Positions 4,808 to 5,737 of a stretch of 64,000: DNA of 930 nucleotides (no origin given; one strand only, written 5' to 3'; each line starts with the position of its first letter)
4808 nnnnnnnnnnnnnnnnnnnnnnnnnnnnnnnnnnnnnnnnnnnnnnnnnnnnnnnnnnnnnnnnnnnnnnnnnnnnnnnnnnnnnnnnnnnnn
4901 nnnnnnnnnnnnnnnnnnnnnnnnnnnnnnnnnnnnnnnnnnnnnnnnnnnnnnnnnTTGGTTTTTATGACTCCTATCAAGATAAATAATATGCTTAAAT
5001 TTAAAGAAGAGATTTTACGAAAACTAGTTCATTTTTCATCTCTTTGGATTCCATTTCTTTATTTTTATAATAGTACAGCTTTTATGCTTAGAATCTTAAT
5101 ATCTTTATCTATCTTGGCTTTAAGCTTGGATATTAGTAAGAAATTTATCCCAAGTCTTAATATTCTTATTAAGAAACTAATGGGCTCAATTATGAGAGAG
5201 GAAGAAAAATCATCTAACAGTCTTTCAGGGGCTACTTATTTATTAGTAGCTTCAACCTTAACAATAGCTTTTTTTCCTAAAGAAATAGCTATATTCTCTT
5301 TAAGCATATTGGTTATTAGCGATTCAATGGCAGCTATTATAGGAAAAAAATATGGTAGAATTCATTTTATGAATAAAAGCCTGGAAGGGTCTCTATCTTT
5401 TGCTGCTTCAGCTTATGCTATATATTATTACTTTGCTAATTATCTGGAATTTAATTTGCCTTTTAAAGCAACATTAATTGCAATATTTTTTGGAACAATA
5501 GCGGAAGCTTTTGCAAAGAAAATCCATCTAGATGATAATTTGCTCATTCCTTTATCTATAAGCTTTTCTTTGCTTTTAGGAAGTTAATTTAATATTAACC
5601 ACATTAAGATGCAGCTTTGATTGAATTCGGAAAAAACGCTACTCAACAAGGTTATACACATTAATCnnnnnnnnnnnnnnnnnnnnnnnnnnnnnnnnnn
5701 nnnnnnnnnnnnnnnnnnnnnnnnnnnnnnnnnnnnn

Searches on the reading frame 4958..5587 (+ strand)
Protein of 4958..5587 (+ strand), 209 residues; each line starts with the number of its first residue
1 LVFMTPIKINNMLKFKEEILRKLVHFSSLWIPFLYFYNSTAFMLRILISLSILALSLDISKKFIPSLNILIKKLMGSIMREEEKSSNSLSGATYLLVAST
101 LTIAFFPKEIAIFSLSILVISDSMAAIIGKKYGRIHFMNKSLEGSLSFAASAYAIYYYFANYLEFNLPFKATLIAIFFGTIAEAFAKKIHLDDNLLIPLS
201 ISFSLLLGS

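Call 3: search_protein_families(library=pfam, proteins=[window:4958-5587:+], max_evalue=0.1)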
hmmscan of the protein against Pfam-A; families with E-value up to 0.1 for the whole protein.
window:4958-5587:+ (209 aa): 1 family
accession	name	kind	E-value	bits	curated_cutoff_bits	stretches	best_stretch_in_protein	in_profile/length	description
PF01148.25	CTP_transf_1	-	0.041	14.2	24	1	12-181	34-213/264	Cytidylyltransferase family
